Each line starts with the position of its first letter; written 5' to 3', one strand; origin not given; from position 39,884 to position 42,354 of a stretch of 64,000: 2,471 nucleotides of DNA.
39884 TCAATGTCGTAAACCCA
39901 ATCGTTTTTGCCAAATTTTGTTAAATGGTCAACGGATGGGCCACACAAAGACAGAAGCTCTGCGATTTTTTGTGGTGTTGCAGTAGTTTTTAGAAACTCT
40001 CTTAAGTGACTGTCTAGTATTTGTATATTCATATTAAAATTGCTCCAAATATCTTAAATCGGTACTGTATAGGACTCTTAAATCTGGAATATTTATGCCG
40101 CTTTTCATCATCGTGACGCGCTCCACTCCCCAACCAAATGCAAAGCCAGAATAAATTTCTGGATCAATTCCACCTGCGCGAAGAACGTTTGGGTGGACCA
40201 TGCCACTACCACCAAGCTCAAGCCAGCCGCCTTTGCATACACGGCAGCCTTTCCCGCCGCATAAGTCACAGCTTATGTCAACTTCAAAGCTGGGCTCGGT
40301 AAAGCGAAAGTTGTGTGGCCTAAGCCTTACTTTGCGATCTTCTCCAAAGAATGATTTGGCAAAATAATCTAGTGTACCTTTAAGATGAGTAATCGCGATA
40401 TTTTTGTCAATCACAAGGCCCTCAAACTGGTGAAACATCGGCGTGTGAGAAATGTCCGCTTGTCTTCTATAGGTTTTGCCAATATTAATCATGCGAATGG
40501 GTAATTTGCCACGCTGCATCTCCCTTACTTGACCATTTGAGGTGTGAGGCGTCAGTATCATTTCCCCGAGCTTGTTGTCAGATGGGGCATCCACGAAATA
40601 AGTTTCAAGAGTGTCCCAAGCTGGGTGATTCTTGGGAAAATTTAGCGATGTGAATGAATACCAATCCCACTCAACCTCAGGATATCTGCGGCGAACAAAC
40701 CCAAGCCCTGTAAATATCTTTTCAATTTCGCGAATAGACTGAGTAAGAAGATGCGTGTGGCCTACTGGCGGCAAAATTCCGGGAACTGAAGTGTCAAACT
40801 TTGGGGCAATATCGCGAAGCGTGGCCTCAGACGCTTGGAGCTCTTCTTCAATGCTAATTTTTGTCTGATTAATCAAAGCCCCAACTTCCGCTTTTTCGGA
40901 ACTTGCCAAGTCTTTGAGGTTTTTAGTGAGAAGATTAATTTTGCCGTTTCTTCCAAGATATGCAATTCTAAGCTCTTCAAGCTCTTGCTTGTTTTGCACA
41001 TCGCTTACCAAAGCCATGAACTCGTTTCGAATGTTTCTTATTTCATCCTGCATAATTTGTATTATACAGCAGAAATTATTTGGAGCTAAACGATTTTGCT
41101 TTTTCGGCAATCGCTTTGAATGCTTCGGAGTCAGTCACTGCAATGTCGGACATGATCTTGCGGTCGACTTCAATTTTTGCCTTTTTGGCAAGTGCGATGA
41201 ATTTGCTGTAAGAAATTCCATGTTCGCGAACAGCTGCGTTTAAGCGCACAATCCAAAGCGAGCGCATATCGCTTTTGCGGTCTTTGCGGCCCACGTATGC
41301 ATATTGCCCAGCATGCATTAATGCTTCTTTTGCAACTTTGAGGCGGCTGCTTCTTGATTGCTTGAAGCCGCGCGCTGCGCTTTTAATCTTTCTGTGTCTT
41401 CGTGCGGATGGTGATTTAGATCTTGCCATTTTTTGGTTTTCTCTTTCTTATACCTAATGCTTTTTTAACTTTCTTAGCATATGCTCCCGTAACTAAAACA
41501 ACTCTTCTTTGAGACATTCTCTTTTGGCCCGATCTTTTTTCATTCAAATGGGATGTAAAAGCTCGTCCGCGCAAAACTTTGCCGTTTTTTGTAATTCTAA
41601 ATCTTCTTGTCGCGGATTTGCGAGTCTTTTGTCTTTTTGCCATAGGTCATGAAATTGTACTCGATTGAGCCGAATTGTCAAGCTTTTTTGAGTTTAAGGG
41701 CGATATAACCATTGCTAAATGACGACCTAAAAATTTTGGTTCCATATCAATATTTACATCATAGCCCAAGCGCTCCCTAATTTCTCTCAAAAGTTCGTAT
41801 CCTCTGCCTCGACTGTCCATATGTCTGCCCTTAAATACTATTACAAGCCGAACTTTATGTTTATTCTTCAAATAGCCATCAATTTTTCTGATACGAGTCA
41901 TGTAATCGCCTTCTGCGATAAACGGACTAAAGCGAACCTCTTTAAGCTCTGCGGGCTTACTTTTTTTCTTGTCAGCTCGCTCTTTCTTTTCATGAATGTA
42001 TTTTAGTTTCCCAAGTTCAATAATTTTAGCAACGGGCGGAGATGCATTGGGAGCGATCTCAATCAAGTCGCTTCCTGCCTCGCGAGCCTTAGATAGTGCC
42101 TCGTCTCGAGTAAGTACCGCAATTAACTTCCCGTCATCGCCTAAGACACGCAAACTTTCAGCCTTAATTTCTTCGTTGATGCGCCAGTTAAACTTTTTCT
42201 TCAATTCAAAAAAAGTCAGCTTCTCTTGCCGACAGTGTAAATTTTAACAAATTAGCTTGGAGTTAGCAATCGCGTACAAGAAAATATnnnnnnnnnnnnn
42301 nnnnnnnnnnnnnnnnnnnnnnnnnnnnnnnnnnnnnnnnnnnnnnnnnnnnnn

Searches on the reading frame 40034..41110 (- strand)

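Call 41: search_protein_families(library=pfam, proteins=[window:40034-41110:-], max_evalue=0.01)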
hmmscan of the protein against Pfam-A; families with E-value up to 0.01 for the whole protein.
window:40034-41110:- (358 aa): 2 families
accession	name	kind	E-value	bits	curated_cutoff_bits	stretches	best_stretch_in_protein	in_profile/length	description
PF01409.25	tRNA-synt_2d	-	3.2e-78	263.1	19.8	1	105-358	2-246/246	tRNA synthetases class II core domain (F)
PF02912.23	Phe_tRNA-synt_N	-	2.8e-16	59.7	22.3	1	39-100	1-62/69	Aminoacyl tRNA synthetase class II, N-terminal domain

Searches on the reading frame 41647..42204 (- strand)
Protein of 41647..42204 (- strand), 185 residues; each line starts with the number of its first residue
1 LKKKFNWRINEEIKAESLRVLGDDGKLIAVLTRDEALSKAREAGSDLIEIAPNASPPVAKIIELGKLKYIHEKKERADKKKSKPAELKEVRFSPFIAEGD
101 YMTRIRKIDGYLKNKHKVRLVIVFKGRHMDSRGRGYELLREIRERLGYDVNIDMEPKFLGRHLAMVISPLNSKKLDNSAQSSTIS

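Call 41: search_protein_families(library=pfam, proteins=[window:41647-42204:-], max_evalue=0.01)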
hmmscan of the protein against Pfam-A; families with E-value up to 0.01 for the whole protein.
window:41647-42204:- (185 aa): 2 families
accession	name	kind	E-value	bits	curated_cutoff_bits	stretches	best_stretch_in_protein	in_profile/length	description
PF05198.21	IF3_N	-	1.4e-21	76.9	26.9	1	9-77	1-69/70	Translation initiation factor IF-3, N-terminal domain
PF00707.27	IF3_C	-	5.1e-21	74.8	34.8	1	86-169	2-85/86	Translation initiation factor IF-3, C-terminal domain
